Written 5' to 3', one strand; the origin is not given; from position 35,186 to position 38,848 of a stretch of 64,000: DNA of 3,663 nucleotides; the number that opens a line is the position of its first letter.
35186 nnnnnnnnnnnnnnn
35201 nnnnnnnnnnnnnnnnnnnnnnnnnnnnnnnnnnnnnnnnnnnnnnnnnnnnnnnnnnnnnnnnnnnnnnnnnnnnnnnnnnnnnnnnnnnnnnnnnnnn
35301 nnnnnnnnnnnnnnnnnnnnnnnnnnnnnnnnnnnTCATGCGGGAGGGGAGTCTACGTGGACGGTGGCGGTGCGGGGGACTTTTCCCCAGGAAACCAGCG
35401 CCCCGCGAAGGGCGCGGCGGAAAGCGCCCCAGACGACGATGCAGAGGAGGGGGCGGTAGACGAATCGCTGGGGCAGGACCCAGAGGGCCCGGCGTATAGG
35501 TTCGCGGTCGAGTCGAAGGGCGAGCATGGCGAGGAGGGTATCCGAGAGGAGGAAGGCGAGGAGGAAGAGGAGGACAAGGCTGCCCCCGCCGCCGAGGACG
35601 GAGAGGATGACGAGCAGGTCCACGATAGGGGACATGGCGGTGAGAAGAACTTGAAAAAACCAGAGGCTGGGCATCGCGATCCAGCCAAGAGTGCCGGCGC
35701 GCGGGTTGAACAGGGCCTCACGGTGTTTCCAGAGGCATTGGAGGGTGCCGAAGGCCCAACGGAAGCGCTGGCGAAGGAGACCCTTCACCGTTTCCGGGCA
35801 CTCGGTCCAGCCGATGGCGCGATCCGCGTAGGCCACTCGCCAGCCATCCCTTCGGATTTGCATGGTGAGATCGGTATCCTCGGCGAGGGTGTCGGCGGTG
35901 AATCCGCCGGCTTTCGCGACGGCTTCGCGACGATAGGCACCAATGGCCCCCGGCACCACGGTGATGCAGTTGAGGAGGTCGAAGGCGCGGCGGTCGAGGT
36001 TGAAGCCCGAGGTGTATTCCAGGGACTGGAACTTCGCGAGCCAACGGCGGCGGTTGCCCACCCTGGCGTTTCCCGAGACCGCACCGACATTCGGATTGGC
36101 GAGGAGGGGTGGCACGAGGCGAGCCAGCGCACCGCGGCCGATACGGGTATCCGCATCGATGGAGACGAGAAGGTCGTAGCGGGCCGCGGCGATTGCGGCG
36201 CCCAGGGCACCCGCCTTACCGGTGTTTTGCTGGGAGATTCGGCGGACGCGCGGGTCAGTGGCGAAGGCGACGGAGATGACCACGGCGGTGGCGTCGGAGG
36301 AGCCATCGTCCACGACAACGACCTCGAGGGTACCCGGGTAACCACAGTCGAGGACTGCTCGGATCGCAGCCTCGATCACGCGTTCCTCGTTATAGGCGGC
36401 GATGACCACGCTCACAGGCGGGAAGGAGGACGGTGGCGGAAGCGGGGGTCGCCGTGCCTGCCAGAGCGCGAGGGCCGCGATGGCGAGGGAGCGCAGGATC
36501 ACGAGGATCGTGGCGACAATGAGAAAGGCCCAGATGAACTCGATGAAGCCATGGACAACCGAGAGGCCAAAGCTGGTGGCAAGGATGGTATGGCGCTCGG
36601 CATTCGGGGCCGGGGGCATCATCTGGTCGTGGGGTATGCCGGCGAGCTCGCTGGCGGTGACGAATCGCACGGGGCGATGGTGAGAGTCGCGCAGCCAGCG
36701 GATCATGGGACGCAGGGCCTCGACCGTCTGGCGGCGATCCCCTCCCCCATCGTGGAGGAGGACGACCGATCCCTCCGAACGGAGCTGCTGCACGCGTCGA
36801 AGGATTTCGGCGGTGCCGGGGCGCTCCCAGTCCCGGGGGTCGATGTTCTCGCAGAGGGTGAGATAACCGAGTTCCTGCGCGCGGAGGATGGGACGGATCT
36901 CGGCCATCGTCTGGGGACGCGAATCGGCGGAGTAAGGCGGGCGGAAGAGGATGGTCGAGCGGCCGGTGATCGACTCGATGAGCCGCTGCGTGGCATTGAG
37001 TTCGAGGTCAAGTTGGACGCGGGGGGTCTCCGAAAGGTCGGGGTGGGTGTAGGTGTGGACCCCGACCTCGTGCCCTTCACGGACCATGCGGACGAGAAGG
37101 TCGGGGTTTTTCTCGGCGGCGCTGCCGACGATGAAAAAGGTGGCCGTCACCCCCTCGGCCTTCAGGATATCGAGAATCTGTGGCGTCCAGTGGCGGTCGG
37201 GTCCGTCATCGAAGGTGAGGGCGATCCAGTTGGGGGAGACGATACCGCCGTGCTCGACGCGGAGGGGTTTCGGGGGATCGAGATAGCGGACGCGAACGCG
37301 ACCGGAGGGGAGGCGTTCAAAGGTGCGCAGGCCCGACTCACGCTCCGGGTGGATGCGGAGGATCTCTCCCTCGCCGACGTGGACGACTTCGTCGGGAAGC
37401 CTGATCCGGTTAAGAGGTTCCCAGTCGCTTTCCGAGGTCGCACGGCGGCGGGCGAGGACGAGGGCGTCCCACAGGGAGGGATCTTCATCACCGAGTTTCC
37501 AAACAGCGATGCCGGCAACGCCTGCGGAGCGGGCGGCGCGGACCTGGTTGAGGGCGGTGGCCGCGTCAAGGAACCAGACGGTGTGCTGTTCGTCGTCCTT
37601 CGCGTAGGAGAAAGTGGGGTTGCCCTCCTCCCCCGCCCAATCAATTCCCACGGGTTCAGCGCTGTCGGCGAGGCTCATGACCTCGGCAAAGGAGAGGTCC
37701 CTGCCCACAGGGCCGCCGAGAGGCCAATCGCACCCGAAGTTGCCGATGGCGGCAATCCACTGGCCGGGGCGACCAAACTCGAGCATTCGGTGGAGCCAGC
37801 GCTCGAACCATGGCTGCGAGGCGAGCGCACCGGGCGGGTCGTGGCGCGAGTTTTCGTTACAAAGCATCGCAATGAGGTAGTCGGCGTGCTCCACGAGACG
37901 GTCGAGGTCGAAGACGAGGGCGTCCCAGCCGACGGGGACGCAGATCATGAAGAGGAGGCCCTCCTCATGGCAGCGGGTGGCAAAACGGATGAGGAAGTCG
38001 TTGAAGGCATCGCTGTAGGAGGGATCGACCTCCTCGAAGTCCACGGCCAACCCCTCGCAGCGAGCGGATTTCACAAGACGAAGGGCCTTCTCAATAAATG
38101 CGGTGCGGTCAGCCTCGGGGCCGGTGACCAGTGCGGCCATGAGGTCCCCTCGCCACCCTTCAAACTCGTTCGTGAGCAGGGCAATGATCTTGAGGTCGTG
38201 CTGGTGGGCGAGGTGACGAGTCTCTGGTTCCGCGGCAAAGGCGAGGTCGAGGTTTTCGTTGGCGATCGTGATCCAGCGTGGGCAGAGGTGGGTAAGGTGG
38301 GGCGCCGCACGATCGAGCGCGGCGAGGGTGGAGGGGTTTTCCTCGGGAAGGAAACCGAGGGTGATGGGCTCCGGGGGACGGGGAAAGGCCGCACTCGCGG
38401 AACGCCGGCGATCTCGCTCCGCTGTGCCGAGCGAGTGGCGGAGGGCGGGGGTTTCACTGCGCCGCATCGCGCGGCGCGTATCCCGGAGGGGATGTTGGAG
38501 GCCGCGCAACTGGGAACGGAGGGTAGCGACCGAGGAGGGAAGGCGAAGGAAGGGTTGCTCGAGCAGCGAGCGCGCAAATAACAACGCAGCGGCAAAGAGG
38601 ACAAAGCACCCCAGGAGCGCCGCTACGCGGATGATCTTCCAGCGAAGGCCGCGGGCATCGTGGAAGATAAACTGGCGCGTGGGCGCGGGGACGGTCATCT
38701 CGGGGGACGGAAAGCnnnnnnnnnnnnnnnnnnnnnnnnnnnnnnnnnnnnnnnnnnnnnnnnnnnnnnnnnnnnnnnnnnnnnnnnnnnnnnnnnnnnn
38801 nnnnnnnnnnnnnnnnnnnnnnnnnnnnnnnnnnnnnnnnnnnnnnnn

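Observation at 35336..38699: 1121-aa single-polypeptide GH18-like + CE4 deacetylase + processive GT2 synthase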

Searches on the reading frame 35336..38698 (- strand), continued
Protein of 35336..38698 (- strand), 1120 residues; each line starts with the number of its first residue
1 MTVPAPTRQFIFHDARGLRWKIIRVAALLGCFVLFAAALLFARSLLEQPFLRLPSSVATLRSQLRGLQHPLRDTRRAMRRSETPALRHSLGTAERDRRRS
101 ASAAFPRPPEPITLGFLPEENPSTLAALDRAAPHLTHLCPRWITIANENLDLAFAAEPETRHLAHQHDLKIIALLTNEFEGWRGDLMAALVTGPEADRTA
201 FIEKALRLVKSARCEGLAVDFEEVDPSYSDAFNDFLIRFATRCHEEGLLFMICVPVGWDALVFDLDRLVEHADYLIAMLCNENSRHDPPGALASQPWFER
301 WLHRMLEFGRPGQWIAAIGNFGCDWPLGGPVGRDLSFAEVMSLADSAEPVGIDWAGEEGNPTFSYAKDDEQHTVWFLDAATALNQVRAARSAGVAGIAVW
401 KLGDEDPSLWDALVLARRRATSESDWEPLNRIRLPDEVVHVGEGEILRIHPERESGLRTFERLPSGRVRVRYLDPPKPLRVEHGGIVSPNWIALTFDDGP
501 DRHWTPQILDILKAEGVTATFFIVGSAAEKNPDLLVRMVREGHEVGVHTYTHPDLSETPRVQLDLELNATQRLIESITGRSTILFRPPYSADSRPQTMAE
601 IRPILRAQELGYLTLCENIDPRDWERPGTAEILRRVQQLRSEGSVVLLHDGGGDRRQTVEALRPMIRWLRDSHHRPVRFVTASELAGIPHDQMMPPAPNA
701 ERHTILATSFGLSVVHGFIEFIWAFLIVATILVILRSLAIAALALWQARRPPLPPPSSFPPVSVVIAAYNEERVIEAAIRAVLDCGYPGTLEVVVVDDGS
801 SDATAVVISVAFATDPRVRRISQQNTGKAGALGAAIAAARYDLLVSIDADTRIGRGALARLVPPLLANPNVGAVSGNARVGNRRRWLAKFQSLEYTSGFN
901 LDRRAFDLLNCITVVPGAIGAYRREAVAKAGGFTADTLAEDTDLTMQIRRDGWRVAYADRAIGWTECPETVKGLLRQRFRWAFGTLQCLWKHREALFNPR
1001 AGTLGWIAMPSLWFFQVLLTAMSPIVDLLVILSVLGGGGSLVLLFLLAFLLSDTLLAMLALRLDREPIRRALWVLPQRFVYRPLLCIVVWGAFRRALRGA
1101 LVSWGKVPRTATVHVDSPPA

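Call 64: search_protein_families(library=ncbifam, proteins=[L007:3929-6124:+, P0061, P0082], max_evalue=1e-25)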
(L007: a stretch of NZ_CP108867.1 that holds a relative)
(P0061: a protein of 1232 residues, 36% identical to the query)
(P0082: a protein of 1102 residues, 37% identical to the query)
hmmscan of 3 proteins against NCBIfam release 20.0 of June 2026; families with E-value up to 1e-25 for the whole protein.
L007:3929-6124:+ (731 aa): 7 families
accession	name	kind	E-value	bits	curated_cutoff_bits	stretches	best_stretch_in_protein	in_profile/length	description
TIGR03937.1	PgaC_IcaA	equivalog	3.7e-58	197.4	422.3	1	360-595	43-283/407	poly-beta-1,6-N-acetyl-D-glucosamine synthase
TIGR02764.1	spore_ybaN_pdaB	equivalog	2.3e-39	135.1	237.4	1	92-284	5-189/191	polysaccharide deacetylase family sporulation protein PdaB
TIGR04243.1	nodulat_NodB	equivalog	2.2e-37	128.5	240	1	94-282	3-196/197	chitooligosaccharide deacetylase NodB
NF045821.1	PgAcgDacpgdA1_Bac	equivalog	3.4e-35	121.3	400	1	95-284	90-273/282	peptidoglycan-N-acetylglucosamine deacetylase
TIGR03965.1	mycofact_glyco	equivalog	5.5e-30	104.6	280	1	348-668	62-360/467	mycofactocin biosynthesis glycosyltransferase MftF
NF045820.1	PgAcgDacpgdA_Strep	equivalog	6.1e-30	104.4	800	1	95-288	270-450/463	peptidoglycan-N-acetylglucosamine deacetylase PgdA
TIGR02884.1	spore_pdaA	equivalog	1.5e-27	96.8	298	1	94-284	38-222/224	delta-lactam-biosynthetic de-N-acetylase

P0061 (1232 aa): 10 families
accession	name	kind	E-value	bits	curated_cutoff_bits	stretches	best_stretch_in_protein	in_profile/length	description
TIGR03937.1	PgaC_IcaA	equivalog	4.5e-62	210.3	422.3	1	838-1202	15-390/407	poly-beta-1,6-N-acetyl-D-glucosamine synthase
TIGR02764.1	spore_ybaN_pdaB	equivalog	4e-52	176.8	237.4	1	598-793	4-191/191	polysaccharide deacetylase family sporulation protein PdaB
NF045821.1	PgAcgDacpgdA1_Bac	equivalog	3.8e-44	150.7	400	1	600-792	88-274/282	peptidoglycan-N-acetylglucosamine deacetylase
TIGR02884.1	spore_pdaA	equivalog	6.1e-42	143.8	298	1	580-792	17-223/224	delta-lactam-biosynthetic de-N-acetylase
TIGR04243.1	nodulat_NodB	equivalog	4.8e-41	140.4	240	1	600-787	2-194/197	chitooligosaccharide deacetylase NodB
NF045820.1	PgAcgDacpgdA_Strep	equivalog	2.4e-37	128.9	800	1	596-795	264-450/463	peptidoglycan-N-acetylglucosamine deacetylase PgdA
NF045822.1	PgAcgDacpgdA2_Bac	equivalog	6.7e-33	114.2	400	1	593-787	63-256/274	peptidoglycan-N-acetylglucosamine deacetylase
TIGR02873.1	spore_ylxY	hypoth_equivalog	2.2e-29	102.5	391.5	1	592-793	77-267/268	probable sporulation protein, polysaccharide deacetylase family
TIGR03111.1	glyc2_xrt_Gpos1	hypoth_equivalog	9.8e-29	100.4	363.95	1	840-1100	23-295/439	TIGR03111 family XrtG-associated glycosyltransferase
TIGR04242.1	nodulat_NodC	equivalog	7.2e-28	97.6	550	1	835-1092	15-285/395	chitooligosaccharide synthase NodC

P0082 (1102 aa): 8 families
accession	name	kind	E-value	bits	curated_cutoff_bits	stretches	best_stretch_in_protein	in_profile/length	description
TIGR03937.1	PgaC_IcaA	equivalog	1.6e-57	195.3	422.3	1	725-1081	39-391/407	poly-beta-1,6-N-acetyl-D-glucosamine synthase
TIGR02764.1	spore_ybaN_pdaB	equivalog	3.2e-45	154.3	237.4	1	455-656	3-190/191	polysaccharide deacetylase family sporulation protein PdaB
TIGR04243.1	nodulat_NodB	equivalog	2.6e-41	141.3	240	1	458-650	2-193/197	chitooligosaccharide deacetylase NodB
TIGR04242.1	nodulat_NodC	equivalog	1.1e-36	126.7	550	1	717-955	34-285/395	chitooligosaccharide synthase NodC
NF045821.1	PgAcgDacpgdA1_Bac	equivalog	1.4e-35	122.5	400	1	451-656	81-274/282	peptidoglycan-N-acetylglucosamine deacetylase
NF045820.1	PgAcgDacpgdA_Strep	equivalog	2.3e-31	109.1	800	1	455-657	265-448/463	peptidoglycan-N-acetylglucosamine deacetylase PgdA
TIGR02884.1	spore_pdaA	equivalog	6.1e-29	101.3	298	1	452-656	31-223/224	delta-lactam-biosynthetic de-N-acetylase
TIGR03965.1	mycofact_glyco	equivalog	9.2e-26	90.7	280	0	721-1033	64-376/467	mycofactocin biosynthesis glycosyltransferase MftF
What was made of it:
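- On PgaC/IcaA PNAG synthase (NCBIfam TIGR03937 equivalog): The PNAG-making MatB orthologue also fails, at 197 bits (call 64).
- Closest known: Streptomyces MatB. Same: Same NCBIfam score profile (call 64).
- The MatB orthologue scores about the same on the PgaC_IcaA model (197 bits, call 64). The Sphingomonas family member scores 127 bits on NodC (call 64).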

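Call 73: find_encoding_contigs(protein=P0015, flank=7000, max_places=1)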
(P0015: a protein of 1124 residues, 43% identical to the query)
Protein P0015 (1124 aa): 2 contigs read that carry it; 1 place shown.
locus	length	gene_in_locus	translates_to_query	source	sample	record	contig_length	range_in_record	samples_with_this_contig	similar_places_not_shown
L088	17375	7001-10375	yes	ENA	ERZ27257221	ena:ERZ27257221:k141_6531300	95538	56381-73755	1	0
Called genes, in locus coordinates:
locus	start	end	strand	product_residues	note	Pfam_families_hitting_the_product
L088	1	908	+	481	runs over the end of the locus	PF00291:PALP, PF00571:CBS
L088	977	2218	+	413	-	PF01053:Cys_Met_Meta_PP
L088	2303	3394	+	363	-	PF01264:Chorismate_synt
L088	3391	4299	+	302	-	PF02674:Colicin_V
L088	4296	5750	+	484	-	PF02934:GatB_N, PF02637:GatB_Yqey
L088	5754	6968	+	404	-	PF02595:Gly_kinase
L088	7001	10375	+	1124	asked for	PF01522:Polysacc_deac_1, PF13506:Glyco_transf_21, PF00535:Glycos_transf_2, PF03142:Chitin_synth_2 (faint), PF10111:Glyco_tranf_2_2, PF13641:Glyco_tranf_2_3, PF01644:Chitin_synth_1 (faint), PF13632:Glyco_trans_2_3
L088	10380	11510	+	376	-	PF02156:Glyco_hydro_26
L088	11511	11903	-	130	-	PF08570:DUF1761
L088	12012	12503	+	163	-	PF04542:Sigma70_r2, PF08281:Sigma70_r4_2, PF04545:Sigma70_r4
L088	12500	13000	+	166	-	-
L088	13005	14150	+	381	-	PF13180:PDZ_2, PF17820:PDZ_6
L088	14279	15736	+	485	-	PF00909:Ammonium_transp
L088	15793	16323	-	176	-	PF13620:CarboxypepD_reg, PF13715:CarbopepD_reg_2 (faint)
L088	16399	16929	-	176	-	PF13620:CarboxypepD_reg, PF17210:SdrD_B (weak), PF17802:SpaA (weak)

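Call 74: find_encoding_contigs(protein=P0009, flank=7000, max_places=1)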
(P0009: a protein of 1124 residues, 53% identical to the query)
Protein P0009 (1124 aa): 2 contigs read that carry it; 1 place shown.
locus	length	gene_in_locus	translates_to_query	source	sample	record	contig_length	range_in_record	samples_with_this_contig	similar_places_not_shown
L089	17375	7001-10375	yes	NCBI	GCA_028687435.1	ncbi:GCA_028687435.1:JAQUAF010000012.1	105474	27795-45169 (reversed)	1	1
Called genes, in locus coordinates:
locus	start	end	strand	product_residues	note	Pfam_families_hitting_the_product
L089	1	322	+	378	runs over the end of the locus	PF12797:Fer4_2 (faint), PF12837:Fer4_6 (faint), PF13237:Fer4_10 (weak), PF14697:Fer4_21, PF12838:Fer4_7, PF13187:Fer4_9, PF00037:Fer4 (weak)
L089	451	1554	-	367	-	-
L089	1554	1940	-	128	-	PF12840:HTH_20, PF01022:HTH_5, PF13601:HTH_34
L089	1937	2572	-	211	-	-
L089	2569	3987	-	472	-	PF06123:CreD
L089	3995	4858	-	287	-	PF02401:LYTB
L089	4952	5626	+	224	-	PF01725:Ham1p_like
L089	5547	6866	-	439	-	PF11013:DUF2851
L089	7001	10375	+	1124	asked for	PF01522:Polysacc_deac_1, PF13506:Glyco_transf_21, PF00535:Glycos_transf_2, PF01644:Chitin_synth_1 (faint), PF13641:Glyco_tranf_2_3, PF03142:Chitin_synth_2 (weak), PF13632:Glyco_trans_2_3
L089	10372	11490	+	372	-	PF02156:Glyco_hydro_26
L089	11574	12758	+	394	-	PF20706:GT4-conflict, PF00534:Glycos_transf_1, PF13692:Glyco_trans_1_4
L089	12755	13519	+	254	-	PF01925:TauE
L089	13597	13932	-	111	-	-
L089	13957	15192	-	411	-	PF00027:cNMP_binding, PF00939:Na_sulph_symp, PF03600:CitMHS (weak)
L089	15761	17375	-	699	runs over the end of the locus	PF06452:CBM9_1 (faint)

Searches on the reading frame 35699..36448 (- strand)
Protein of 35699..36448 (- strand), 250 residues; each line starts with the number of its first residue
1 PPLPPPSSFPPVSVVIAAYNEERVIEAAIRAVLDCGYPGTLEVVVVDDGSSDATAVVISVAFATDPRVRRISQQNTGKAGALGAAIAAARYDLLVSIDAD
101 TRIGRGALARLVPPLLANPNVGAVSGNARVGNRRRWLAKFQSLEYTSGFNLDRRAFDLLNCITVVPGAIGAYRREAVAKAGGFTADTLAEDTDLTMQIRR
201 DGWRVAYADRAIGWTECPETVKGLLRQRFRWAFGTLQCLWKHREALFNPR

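Call 78: search_dna_similar(query=window:35699-36448:-, collection=plasmids, mode=protein, max_rows=40, rows=spread)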
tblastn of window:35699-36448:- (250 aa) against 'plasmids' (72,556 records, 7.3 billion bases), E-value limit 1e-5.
Records with a match: 562; places in all: 579; records where one place covers at least 80% of the query: 524.
Best place of each record, by identity: <60% 562.
By first word of the organism name: Ralstonia 129; Rhizobium 124; Sinorhizobium 76; Escherichia 29; Bacillus 13; Lactiplantibacillus 13; Mesorhizobium 11; Acinetobacter 10; Bradyrhizobium 9; Sphingobium 8; and 65 more.
By predicted mobility (MOB-suite, as given by PLSDB): conjugative 229; mobilizable 169; non-mobilizable 164.
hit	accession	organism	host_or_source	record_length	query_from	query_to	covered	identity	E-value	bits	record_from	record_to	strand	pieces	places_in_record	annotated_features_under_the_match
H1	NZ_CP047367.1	Bacillus nitratireducens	Solanum lycopersicum L.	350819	16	250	94%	52.8%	1e-65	227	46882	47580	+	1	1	glycosyltransferase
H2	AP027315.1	Sphingobium sp. TomMM15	-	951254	16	243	91%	51.8%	1e-53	192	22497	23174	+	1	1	glycosyl transferase family 2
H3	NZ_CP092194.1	Deinococcus sp. KNUC1210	Setaria viridis,cell ...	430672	16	245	92%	47.8%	1e-45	169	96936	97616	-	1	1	glycosyltransferase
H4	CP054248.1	Escherichia coli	Homo sapiens,bone infection of foot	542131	16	247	93%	39.5%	5e-32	130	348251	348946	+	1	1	none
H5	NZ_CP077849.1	Acinetobacter baumannii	Homo sapiens,Rectal swab_P28_BU14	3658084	16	250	94%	36.9%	3e-31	128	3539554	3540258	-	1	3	none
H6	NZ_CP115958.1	Ralstonia pseudosolanacearum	Solanum lycopersicum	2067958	16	250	94%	33.5%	6e-26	112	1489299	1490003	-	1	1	none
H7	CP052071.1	Ralstonia solanacearum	tomato,cell culture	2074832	16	250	94%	33.5%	7e-26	112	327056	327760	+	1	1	none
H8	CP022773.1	Ralstonia solanacearum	Solanum tuberosum,single cell,Potato ...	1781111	16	250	94%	33.5%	8e-26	112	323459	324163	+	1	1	pgaC: poly-beta-1,6 N-acetyl-D-glucosamine synthase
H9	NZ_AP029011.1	Ralstonia pseudosolanacearum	-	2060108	16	250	94%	33.5%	8e-26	112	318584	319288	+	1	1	none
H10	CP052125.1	Ralstonia solanacearum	tomato,cell culture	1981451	16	250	94%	33.5%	8e-26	112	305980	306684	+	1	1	pgaC: poly-beta-1,6 N-acetyl-D-glucosamine synthase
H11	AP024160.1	Ralstonia solanacearum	Zingiber officinale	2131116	16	250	94%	33.5%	8e-26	112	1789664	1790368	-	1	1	hmsR: poly-beta-1,6 N-acetyl-D-glucosamine synthase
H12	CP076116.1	Ralstonia solanacearum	cell culture,wilting pepper (C. annuum) ...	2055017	16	250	94%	33.5%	9e-26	112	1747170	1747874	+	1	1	pgaC: poly-beta-1,6 N-acetyl-D-glucosamine synthase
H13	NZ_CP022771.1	Ralstonia solanacearum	Solanum tuberosum,single cell,Potato ...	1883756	16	250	94%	33.5%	8e-25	109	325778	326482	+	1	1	none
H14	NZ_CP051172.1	Ralstonia pseudosolanacearum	Whole organism,potato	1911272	16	250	94%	33.5%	2e-24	108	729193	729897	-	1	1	none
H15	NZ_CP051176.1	Ralstonia solanacearum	Whole organism,tomato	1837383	16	250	94%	33.1%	4e-24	107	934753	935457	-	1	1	none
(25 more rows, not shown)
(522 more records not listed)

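Call 79: get_annotated_region(hit=H1, flank=7000)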
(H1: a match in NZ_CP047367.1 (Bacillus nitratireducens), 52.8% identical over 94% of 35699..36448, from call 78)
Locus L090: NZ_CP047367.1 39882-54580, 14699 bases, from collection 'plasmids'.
description: Bacillus nitratireducens strain BM02 plasmid pBM02-1, complete sequence
organism: Bacillus nitratireducens (NCBI taxid 2026193)
taxonomy: Bacteria; Bacillota; Bacilli; Bacillales; Bacillaceae; Bacillus; Bacillus nitratireducens
host: -; source: Solanum lycopersicum L.; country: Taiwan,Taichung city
typing (MOB-suite, as given by PLSDB): conjugative; relaxase MOBP; mating-pair formation MPF_T
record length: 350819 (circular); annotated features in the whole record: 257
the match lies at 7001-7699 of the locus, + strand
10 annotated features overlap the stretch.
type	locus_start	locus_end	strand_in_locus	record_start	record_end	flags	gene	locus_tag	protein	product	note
CDS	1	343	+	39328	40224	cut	-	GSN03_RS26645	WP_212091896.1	hypothetical protein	-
CDS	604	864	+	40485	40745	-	-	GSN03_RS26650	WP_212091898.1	hypothetical protein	-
CDS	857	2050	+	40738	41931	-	mobP2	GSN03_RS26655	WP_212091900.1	MobP2 family relaxase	-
CDS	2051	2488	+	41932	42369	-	-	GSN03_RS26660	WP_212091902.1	hypothetical protein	-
CDS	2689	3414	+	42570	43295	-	-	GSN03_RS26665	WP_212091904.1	metallophosphoesterase family protein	-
CDS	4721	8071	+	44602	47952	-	-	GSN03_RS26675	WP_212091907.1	glycosyltransferase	-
CDS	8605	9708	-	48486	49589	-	-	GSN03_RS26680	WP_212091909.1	Ger(x)C family spore germination protein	GO:0030436 - asexual sporulation [Evidence IEA]; GO:0009847 - spore germination [Evidence IEA]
CDS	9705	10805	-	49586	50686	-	-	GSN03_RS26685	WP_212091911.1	endospore germination permease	GO:0009847 - spore germination [Evidence IEA]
CDS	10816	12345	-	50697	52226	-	-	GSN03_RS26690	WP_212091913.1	spore germination protein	GO:0009847 - spore germination [Evidence IEA]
CDS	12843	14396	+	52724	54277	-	-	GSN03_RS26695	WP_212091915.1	serine hydrolase domain-containing protein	-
